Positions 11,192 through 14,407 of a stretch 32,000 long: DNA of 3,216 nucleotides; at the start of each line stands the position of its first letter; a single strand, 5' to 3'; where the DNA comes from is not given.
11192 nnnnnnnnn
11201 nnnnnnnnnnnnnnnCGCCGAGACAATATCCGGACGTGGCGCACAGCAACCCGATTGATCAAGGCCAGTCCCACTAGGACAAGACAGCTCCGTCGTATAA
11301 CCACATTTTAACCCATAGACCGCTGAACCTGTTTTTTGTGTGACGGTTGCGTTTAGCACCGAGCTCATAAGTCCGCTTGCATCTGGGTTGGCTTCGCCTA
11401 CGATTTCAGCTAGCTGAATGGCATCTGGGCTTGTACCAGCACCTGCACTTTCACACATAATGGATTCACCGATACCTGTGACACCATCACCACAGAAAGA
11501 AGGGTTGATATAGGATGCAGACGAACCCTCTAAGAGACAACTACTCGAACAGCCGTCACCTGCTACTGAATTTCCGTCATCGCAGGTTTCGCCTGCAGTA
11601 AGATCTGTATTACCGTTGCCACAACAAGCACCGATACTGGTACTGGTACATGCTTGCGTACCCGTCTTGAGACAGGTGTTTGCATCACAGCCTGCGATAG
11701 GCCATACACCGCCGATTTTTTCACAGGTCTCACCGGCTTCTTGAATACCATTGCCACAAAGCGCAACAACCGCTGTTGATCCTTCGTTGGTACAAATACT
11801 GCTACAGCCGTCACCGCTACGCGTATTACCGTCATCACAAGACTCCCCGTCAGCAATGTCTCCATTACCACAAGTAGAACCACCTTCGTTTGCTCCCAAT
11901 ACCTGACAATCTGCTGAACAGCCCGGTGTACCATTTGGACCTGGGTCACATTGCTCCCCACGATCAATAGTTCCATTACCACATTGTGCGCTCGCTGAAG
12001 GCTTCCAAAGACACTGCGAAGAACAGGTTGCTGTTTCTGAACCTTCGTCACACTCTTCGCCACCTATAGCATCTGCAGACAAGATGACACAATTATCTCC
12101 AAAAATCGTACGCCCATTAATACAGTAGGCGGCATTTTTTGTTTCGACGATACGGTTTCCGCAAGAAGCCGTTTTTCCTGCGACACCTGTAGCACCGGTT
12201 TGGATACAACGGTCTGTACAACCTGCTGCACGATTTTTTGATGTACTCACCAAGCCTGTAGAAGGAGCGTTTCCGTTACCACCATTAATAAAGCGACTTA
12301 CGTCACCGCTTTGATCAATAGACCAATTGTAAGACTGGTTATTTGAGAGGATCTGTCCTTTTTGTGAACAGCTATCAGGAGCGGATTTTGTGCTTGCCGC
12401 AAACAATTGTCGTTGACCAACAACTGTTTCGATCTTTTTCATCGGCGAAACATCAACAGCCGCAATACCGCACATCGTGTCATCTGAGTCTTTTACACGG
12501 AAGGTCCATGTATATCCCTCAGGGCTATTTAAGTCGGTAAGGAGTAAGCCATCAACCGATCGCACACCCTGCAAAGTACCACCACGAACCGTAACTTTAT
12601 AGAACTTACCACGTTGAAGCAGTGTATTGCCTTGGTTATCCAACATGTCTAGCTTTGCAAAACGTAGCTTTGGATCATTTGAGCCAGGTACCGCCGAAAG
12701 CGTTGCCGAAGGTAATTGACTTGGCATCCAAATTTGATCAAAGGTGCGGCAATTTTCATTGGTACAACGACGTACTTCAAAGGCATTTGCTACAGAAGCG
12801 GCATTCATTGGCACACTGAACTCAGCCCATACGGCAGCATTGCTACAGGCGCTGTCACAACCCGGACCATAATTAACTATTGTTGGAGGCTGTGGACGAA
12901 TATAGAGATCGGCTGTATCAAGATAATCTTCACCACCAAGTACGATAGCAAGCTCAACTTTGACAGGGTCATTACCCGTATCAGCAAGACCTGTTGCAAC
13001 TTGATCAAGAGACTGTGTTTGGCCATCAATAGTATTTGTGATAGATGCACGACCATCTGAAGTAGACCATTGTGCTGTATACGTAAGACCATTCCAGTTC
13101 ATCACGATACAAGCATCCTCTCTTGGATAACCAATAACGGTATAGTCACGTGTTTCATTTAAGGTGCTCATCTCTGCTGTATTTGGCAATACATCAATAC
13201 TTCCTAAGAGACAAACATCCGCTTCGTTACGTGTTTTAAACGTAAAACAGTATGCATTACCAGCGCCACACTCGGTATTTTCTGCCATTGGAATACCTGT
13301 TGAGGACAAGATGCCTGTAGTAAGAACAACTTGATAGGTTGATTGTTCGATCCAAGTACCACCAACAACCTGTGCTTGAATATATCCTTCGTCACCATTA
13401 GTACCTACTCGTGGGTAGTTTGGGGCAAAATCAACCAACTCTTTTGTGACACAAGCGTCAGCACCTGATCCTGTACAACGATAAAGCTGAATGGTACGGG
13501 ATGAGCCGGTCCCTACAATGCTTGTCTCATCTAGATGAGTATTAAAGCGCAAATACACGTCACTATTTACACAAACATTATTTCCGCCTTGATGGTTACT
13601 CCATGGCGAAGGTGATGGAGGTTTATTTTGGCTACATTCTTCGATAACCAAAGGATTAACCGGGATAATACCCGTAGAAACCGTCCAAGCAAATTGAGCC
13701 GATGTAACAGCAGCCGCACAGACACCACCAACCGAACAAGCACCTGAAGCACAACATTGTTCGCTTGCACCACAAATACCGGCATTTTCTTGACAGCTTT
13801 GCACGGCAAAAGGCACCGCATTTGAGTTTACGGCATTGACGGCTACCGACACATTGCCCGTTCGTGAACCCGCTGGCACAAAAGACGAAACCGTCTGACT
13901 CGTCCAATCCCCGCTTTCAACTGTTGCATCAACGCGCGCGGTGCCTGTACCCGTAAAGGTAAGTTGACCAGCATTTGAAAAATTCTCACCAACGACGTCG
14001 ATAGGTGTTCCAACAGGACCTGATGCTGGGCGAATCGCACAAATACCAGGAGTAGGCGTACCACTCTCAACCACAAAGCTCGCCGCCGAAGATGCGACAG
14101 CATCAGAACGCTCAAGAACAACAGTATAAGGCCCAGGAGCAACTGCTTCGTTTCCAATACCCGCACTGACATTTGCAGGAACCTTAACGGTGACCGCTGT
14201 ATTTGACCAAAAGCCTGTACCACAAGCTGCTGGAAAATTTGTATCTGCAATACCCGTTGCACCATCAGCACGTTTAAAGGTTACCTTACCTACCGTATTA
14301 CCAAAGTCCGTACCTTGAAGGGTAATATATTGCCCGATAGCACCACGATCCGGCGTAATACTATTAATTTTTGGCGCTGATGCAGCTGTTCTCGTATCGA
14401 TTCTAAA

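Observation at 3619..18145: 14.5-kb six-gene surface-protein cassette: two pilin-headed Ig proteins, an orphan Cys/aromatic protein and three Ca-repeat membrane proteins; candidate cell-surface attachment apparatus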

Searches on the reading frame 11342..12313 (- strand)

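Call 70: search_protein_families(library=pfam, proteins=[window:11342-12313:-], max_evalue=0.1)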
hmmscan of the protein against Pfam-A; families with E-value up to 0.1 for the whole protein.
window:11342-12313:- (324 aa): 1 family
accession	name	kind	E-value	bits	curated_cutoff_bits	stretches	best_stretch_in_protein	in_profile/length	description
PF13948.11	DUF4215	-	5.8e-07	30.1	27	1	146-174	19-46/47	Domain of unknown function (DUF4215)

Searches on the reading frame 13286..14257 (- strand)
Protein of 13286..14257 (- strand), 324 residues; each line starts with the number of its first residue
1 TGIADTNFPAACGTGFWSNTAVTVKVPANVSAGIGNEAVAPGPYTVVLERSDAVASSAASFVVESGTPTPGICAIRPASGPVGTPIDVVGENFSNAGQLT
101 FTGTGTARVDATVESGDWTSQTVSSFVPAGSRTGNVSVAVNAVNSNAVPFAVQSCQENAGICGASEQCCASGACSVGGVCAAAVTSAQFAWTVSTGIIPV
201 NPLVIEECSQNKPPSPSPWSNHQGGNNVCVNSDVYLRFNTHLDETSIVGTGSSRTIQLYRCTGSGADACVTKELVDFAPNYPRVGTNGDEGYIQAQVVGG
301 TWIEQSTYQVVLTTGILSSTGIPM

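Call 70: search_protein_families(library=pfam, proteins=[window:13286-14257:-], max_evalue=0.1)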
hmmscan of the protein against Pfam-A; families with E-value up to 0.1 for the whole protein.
window:13286-14257:- (324 aa): 1 family
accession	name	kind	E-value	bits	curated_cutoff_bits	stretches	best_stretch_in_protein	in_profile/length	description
PF22704.2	CBM13-like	-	0.0006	20.4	30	1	98-151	18-72/82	Alpha-galactosidase, CBM13 domain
